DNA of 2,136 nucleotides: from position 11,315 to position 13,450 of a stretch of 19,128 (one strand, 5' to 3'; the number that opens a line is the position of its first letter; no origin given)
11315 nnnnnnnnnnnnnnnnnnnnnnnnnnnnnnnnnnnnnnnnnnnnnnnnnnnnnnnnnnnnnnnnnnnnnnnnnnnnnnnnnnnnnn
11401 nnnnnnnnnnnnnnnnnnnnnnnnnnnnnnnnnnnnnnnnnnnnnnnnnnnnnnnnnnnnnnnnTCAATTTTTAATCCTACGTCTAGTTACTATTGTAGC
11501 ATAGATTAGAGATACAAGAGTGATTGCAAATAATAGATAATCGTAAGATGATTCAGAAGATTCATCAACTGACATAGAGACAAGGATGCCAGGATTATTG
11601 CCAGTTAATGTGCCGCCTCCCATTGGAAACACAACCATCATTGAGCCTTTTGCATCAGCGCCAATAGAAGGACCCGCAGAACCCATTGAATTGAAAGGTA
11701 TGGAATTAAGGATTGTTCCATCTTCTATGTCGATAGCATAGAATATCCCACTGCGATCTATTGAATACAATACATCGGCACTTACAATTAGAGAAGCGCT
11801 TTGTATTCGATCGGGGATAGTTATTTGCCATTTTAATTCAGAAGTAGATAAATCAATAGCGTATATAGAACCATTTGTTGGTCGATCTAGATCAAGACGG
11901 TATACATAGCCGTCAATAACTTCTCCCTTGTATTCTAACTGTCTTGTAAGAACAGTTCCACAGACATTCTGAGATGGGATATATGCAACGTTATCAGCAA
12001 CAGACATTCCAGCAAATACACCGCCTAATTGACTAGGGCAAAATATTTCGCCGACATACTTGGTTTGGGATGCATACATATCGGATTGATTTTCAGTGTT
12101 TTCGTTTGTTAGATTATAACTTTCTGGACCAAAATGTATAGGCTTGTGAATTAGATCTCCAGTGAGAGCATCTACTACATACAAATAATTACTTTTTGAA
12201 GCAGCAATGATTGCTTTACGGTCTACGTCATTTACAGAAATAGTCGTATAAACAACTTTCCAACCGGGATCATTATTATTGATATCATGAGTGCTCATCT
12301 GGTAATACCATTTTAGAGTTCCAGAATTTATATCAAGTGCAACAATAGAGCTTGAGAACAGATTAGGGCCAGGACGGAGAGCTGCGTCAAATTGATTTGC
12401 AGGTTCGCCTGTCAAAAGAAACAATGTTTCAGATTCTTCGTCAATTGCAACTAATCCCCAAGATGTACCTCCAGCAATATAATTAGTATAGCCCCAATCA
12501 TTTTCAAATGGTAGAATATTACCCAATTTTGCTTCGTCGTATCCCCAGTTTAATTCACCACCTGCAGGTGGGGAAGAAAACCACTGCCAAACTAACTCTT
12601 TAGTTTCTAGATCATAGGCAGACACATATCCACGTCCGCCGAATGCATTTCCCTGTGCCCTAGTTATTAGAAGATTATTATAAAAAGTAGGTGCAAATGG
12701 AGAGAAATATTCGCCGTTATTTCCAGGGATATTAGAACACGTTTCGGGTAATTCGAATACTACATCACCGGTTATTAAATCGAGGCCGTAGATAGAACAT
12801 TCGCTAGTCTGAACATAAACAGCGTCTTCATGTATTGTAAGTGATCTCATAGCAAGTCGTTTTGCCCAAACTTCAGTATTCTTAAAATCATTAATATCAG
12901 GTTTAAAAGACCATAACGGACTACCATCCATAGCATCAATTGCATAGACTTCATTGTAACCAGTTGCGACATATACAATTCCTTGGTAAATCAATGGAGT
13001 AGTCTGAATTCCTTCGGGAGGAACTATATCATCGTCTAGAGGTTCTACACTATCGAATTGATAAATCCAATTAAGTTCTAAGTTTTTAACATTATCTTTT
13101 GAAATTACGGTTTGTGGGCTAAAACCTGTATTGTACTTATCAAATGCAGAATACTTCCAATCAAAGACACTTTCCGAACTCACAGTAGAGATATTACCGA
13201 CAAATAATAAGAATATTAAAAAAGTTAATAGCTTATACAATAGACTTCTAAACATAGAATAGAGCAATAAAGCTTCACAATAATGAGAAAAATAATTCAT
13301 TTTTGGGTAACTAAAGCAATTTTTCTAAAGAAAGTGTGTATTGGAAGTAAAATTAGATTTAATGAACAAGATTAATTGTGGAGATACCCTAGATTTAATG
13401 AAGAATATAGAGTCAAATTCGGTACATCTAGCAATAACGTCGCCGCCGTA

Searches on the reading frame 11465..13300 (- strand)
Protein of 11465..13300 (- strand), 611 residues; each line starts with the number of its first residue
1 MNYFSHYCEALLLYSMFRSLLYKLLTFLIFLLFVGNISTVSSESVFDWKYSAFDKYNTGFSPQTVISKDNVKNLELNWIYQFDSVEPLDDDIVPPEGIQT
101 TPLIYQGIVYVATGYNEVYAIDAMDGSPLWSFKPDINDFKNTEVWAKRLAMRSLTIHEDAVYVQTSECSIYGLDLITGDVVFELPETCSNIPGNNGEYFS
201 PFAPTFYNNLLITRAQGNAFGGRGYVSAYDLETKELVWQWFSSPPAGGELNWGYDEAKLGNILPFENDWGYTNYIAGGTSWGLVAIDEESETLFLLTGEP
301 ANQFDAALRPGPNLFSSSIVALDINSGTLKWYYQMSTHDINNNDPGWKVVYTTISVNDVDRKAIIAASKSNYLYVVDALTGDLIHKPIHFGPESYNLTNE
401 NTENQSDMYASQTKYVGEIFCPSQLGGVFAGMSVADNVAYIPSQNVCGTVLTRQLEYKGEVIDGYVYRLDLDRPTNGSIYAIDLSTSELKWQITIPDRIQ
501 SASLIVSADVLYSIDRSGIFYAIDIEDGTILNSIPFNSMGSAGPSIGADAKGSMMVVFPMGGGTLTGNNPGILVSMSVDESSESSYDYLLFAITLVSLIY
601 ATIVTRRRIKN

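Call 7: search_protein_families(library=pfam, proteins=[window:11465-13300:-], max_evalue=0.001)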
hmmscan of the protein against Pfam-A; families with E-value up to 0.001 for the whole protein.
window:11465-13300:- (611 aa): 3 families
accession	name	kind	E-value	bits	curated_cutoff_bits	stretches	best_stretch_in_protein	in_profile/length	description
PF01011.28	PQQ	-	1.3e-50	173.2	26.7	1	48-385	1-336/595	Glucose/ethanol/alcohol dehydrogenase, beta-propeller domain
PF13360.13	PQQ_2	-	9e-19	68.5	27.6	1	102-240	30-144/233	Outer membrane protein assembly factor BamB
PF13570.13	Beta-prop_ACSF4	-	3.8e-12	46.7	133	1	476-549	70-144/329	Beta-alanine-activating enzyme, beta-propeller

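Call 43: search_protein_families(library=ncbifam, proteins=[window:11465-13300:-], max_evalue=0.01)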
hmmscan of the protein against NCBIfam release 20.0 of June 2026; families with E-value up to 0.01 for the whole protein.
window:11465-13300:- (611 aa): 7 families
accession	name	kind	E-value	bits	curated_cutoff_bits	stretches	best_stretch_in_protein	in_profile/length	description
TIGR03075.1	PQQ_enz_alc_DH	subfamily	1.2e-66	225.4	480.05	1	46-562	19-528/530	PQQ-dependent dehydrogenase, methanol/ethanol family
TIGR04528.1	acido_non_PQQ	subfamily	1.9e-53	182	650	1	54-544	12-469/493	acido-empty-quinoprotein group A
TIGR03074.1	PQQ_membr_DH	subfamily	1.5e-32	112.3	832.65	2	247-385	364-502/783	membrane-bound PQQ-dependent dehydrogenase, glucose/quinate/shikimate family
TIGR03300.1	assembly_YfgL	equivalog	4.6e-11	42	285.2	1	100-183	139-215/377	outer membrane protein assembly factor BamB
NF008351.0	PRK11138.1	equivalog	1.7e-10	39.9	423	1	101-183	64-145/394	outer membrane protein assembly factor BamB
NF041516.1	PA2928_fam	subfamily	1e-05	25.1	70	0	467-530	304-371/376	PA2928 family protein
NF053615.1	SerThrKinAfsKStmc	equivalog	0.0014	17.4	1300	0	98-181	566-641/809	protein serine/threonine kinase AfsK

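Call 90: search_solved_structures(query=window:11465-13300:-, max_evalue=1e-10, show_alignments=1)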
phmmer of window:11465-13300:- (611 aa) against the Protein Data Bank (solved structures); distinct sequences matched with E-value up to 1e-10: 26.
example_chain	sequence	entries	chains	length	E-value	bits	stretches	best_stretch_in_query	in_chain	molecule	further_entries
1kv9_A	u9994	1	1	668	2.5e-35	125.2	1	58-568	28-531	TYPE II QUINOHEMOPROTEIN ALCOHOL DEHYDROGENASE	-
1kb0_A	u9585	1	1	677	2.5e-33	118.6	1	44-386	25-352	quinohemoprotein alcohol dehydrogenase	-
1yiq_A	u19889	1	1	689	2.3e-30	108.8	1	57-385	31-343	Quinohemoprotein alcohol dehydrogenase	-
8gy2_A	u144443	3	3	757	1.8e-27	99.3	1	54-446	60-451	Alcohol dehydrogenase (quinone), dehydrogenase subunit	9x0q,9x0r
6zcw_A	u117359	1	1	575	2.2e-27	99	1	59-384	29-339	Quinoprotein ethanol dehydrogenase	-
6zcv_A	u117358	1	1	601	2.4e-27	98.9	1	59-384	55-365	Quinoprotein ethanol dehydrogenase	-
6dam_A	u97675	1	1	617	2.6e-24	88.8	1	47-530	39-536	Lanthanide-dependent methanol dehydrogenase XoxF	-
2ad6_A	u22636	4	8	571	3.5e-22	81.8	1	48-557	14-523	Methanol dehydrogenase subunit 1 | METHANOL DEHYDROGENASE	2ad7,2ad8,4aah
1g72_A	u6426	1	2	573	3.5e-22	81.8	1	48-557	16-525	METHANOL DEHYDROGENASE HEAVY SUBUNIT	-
5xm3_A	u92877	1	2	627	3.7e-22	81.7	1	42-385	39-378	Glucose dehydrogenase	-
6oc5_A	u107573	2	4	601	4.5e-21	78.1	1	53-562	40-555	Lanthanide-dependent methanol dehydrogenase XoxF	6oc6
4tqo_B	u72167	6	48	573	9.5e-21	77.1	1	47-532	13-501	Methanol dehydrogenase protein, large subunit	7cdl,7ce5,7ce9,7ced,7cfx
4mae_A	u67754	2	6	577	1.7e-20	76.2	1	55-562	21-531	Methanol dehydrogenase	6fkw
1lrw_A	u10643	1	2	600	1e-16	63.8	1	47-385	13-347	methanol dehydrogenase subunit 1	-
2d0v_A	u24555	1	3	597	1.1e-16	63.7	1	48-426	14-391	methanol dehydrogenase large subunit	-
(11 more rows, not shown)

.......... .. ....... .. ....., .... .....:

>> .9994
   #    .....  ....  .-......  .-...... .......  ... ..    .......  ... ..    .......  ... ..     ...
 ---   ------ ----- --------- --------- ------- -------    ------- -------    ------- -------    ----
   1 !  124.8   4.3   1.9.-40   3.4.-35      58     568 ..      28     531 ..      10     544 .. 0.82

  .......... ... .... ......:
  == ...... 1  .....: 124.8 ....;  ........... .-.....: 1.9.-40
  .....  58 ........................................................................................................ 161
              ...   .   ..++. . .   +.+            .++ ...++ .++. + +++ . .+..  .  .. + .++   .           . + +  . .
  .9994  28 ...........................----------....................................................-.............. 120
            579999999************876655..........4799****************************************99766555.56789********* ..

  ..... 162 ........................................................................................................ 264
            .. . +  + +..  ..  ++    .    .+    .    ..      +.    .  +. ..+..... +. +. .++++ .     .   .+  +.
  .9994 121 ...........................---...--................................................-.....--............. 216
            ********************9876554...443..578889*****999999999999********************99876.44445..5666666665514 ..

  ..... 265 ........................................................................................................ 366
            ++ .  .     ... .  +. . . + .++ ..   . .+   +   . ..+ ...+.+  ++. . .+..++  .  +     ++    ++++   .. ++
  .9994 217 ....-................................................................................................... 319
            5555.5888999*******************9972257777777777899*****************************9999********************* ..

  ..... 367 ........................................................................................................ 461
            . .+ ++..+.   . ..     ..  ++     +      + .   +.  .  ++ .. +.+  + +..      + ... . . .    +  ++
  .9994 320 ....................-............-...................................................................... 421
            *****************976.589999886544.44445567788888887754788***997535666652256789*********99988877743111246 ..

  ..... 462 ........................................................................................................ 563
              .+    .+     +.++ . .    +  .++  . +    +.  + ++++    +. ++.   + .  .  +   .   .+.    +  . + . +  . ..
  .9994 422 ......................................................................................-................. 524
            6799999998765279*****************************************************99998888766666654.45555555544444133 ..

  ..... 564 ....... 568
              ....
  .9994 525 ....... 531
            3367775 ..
